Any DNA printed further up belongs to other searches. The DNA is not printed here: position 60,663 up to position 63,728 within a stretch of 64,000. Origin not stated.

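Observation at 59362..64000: GHKL (MORC/MutL-like) ATPase, Z1 SF2 NTPase and a putative PD-(D/E)XK gene: a methylase-linked defence effector module with no known mechanism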

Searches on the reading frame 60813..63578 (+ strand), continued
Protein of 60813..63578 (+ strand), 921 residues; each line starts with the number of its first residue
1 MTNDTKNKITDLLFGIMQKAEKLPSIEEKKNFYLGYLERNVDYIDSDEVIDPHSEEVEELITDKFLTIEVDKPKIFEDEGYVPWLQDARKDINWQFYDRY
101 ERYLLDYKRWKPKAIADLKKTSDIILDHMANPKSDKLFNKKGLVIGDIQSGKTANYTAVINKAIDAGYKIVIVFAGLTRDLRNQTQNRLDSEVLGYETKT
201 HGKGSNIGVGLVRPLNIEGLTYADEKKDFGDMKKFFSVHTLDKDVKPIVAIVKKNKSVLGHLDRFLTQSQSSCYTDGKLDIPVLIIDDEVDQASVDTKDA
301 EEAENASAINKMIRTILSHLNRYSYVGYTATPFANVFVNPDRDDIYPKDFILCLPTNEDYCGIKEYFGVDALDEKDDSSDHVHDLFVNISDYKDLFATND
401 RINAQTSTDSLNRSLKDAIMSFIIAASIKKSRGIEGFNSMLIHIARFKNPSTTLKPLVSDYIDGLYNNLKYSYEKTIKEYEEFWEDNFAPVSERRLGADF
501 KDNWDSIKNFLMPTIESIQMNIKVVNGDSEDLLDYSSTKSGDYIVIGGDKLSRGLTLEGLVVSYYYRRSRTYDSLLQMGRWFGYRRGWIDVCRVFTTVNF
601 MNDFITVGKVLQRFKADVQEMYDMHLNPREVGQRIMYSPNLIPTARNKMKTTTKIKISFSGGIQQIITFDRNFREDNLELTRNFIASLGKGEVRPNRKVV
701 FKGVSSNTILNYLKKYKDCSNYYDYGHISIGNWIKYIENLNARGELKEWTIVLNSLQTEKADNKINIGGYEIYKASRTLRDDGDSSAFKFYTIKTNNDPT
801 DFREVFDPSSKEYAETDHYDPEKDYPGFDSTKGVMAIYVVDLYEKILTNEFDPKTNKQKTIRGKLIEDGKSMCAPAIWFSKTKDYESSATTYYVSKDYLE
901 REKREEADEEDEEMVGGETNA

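Call 84: find_encoding_contigs(protein=P0247, flank=10000, max_places=3)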
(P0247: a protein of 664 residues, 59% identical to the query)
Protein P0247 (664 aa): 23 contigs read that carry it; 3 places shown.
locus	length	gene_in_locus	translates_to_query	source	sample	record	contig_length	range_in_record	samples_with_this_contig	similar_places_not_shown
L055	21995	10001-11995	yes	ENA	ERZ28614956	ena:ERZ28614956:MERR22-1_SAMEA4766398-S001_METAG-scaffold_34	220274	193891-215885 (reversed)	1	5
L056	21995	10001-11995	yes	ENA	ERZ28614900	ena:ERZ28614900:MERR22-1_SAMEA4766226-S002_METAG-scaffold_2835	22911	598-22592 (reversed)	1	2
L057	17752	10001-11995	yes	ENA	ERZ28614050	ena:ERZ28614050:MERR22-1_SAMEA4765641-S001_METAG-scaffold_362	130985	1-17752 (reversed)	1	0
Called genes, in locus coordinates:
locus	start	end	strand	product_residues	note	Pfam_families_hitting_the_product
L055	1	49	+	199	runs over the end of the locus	-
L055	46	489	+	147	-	-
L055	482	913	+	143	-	-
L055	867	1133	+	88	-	PF01381:HTH_3 (weak)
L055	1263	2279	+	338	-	PF13280:WYL, PF25583:WCX (weak)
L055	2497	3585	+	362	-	PF00145:DNA_methylase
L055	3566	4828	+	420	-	-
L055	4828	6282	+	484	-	PF13589:HATPase_c_3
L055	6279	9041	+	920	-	PF10593:Z1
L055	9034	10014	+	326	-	PF14390:DUF4420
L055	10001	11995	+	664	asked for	PF22879:AIPR_N, PF10592:AIPR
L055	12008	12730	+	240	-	-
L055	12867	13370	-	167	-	PF06908:YpsA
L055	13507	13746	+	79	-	PF13443:HTH_26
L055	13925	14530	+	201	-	PF09339:HTH_IclR (faint), PF00717:Peptidase_S24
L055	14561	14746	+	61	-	-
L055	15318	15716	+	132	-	PF08220:HTH_DeoR (weak), PF08279:HTH_11 (weak)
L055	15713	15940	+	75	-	-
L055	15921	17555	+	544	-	PF04851:ResIII, PF00176:SNF2-rel_dom, PF00271:Helicase_C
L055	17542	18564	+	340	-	PF23984:DUF7307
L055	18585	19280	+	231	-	-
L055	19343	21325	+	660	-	PF01807:Zn_ribbon_DnaG, PF13155:Toprim_2, PF13481:AAA_25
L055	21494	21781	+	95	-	-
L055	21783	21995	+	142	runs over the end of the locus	-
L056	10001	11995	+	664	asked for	PF22879:AIPR_N, PF10592:AIPR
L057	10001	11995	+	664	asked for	PF22879:AIPR_N, PF10592:AIPR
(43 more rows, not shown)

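Call 91: search_protein_representatives(alignment_id=A2)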
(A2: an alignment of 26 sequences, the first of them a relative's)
Query: 26 sequences, 181 profile positions. Proteins with E-value up to 0.001 (for the whole library): 87; up to 1e-10: 61; up to 1e-30: 27. The best 87 are listed.
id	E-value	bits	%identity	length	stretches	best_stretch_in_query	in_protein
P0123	1.0e-83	295.8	-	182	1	1-181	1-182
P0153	6.6e-71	254.1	-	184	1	1-180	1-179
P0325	3.5e-62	225.6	-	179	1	1-179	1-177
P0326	1.2e-59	217.3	-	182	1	1-179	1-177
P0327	4.9e-57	208.8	-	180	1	1-173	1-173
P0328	6.1e-57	208.5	-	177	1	1-173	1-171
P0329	1.5e-55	204.0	-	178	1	9-180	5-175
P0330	4.3e-52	192.7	-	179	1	1-180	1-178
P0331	7.0e-51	188.8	-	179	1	1-174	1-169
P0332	1.0e-49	185.0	-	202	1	1-180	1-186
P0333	4.7e-48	179.6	-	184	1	1-180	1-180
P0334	1.6e-47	177.8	-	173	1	1-172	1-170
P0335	4.8e-45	169.8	-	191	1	1-179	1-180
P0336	2.5e-44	167.4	-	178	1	9-179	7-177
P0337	4.0e-44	166.8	-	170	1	1-172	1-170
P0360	4.1e-20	88.5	-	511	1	1-161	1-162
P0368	6.1e-15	71.7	-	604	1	1-177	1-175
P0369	1.3e-14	70.6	-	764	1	1-162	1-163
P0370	1.4e-14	70.5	-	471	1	9-176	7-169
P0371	1.4e-14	70.5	-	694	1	1-150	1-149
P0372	2.7e-14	69.6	-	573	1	1-168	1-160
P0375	3.8e-14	69.1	-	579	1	4-171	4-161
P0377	4.1e-14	69.0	-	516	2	7-161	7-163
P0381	2.0e-11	60.2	-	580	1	6-173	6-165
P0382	4.8e-10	55.7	-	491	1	1-172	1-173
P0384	1.9e-09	53.8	-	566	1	1-174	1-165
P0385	2.9e-09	53.2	-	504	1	3-176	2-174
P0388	1.1e-08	51.3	-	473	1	1-175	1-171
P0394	6.8e-06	42.2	-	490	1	3-172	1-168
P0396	1.3e-05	41.3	-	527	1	1-158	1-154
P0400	2.5e-05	40.3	-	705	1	6-158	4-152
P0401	1.8e-04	37.5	-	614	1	8-167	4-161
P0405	5.8e-04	35.9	-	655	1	1-160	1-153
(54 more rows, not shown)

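Call 92: search_protein_families(library=pfam, proteins=[P0360, P0368, P0369, P0370, P0371, P0372, P0377, P0382, P0400, P0405], max_evalue=0.001)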
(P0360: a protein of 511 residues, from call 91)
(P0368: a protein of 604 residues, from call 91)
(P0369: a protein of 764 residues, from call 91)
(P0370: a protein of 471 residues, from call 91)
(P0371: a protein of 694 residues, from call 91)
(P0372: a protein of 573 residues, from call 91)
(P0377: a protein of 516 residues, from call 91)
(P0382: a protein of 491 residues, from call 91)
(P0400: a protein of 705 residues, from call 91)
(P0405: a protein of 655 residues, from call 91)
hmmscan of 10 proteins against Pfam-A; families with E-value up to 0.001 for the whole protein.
P0360 (511 aa): 1 family
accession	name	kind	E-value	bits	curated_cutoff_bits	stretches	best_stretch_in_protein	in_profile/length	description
PF07728.20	AAA_5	-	9.9e-07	29.3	22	1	199-369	5-138/139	AAA domain (dynein-related subfamily)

P0368 (604 aa): 6 families
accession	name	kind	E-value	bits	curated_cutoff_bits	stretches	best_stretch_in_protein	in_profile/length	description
PF07728.20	AAA_5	-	9.1e-22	78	22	1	345-503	1-139/139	AAA domain (dynein-related subfamily)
PF20720.3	nSTAND3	-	1.8e-07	31.4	27.2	1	331-397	5-64/155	Novel STAND NTPase 3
PF13173.12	AAA_14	-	5.7e-06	26.8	27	1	343-434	2-73/129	AAA domain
PF13401.12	AAA_22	-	3.6e-05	24.5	27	1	342-450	4-110/130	AAA domain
PF01695.23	IstB_IS21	-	4.6e-05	23.5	24.1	1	336-368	83-117/238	IstB-like ATP binding protein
PF00004.35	AAA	-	0.00012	23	21.2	1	346-504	1-124/131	ATPase family associated with various cellular activities (AAA)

P0369 (764 aa): 3 families
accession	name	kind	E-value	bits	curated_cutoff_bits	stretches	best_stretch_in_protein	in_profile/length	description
PF07728.20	AAA_5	-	1.5e-16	61.1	22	1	506-647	12-139/139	AAA domain (dynein-related subfamily)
PF13401.12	AAA_22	-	3.2e-05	24.7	27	1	469-594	8-107/130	AAA domain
PF00004.35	AAA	-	0.00011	23.1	21.2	0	470-650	2-126/131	ATPase family associated with various cellular activities (AAA)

P0370 (471 aa): 1 family
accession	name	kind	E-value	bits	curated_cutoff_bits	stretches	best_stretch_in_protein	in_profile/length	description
PF07728.20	AAA_5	-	2.4e-09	37.8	22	1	191-345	5-138/139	AAA domain (dynein-related subfamily)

P0371 (694 aa): 6 families
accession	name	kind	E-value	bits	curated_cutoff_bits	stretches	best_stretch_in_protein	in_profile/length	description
PF07728.20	AAA_5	-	6e-21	75.3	22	1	441-592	1-139/139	AAA domain (dynein-related subfamily)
PF20720.3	nSTAND3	-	4.6e-06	26.9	27.2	1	424-462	2-40/155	Novel STAND NTPase 3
PF13401.12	AAA_22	-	6.2e-05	23.8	27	1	438-540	4-108/130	AAA domain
PF01695.23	IstB_IS21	-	0.00014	21.9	24.1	1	433-459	86-112/238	IstB-like ATP binding protein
PF00004.35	AAA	-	0.00031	21.7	21.2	1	442-593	1-124/131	ATPase family associated with various cellular activities (AAA)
PF13173.12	AAA_14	-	0.00068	20.1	27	0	440-556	3-98/129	AAA domain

P0372 (573 aa): 5 families
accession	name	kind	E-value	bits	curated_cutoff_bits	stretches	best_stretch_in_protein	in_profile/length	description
PF07728.20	AAA_5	-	3.7e-13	50.1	22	1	293-453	1-139/139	AAA domain (dynein-related subfamily)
PF20720.3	nSTAND3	-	3.4e-05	24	27.2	1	284-334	10-60/155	Novel STAND NTPase 3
PF00004.35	AAA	-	3.6e-05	24.6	21.2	1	294-328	1-35/131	ATPase family associated with various cellular activities (AAA)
PF12775.13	AAA_7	-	0.00026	21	25.8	1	269-325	9-67/181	P-loop containing dynein motor region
PF07726.17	AAA_3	-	0.00058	20.2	27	0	293-375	1-74/131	ATPase family associated with various cellular activities (AAA)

P0377 (516 aa): 1 family
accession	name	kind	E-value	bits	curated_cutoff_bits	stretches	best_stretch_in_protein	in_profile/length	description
PF07728.20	AAA_5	-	2.6e-10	40.9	22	1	186-351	1-138/139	AAA domain (dynein-related subfamily)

P0382 (491 aa): 2 families
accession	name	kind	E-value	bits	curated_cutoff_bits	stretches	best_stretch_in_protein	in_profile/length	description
PF07728.20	AAA_5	-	9.2e-09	35.9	22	1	198-355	5-138/139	AAA domain (dynein-related subfamily)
PF13401.12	AAA_22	-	0.00049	20.8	27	0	198-281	11-95/130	AAA domain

P0400 (705 aa): 3 families
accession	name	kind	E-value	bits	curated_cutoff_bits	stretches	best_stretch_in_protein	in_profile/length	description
PF07728.20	AAA_5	-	5.6e-24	85.2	22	1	450-599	1-139/139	AAA domain (dynein-related subfamily)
PF20720.3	nSTAND3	-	1.8e-06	28.2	27.2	1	432-486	1-51/155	Novel STAND NTPase 3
PF13173.12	AAA_14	-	0.00027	21.4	27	0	449-537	3-73/129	AAA domain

P0405 (655 aa): 1 family
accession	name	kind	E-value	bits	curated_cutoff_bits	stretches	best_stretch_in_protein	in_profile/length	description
PF07728.20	AAA_5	-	2.1e-08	34.7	22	1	361-521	3-138/139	AAA domain (dynein-related subfamily)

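Call 93: find_encoding_contigs(protein=P0368, flank=7000, max_places=3)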
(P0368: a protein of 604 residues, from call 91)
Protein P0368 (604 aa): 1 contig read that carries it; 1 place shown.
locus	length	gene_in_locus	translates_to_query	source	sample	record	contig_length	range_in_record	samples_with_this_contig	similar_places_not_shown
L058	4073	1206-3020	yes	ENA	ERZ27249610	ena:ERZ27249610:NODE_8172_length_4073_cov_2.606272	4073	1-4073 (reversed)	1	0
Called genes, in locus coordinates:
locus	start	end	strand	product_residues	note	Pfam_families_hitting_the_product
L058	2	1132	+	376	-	?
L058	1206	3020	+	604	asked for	PF13173:AAA_14 (faint), PF20720:nSTAND3 (weak), PF07728:AAA_5, PF28529:McrB_lid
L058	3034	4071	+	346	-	?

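Call 94: search_dna_similar(query=L001:9832-10380:+, collection=plasmids, mode=protein, max_evalue=1, max_rows=20)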
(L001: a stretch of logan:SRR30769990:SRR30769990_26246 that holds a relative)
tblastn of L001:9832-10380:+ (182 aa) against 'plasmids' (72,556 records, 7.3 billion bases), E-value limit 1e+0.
No match.
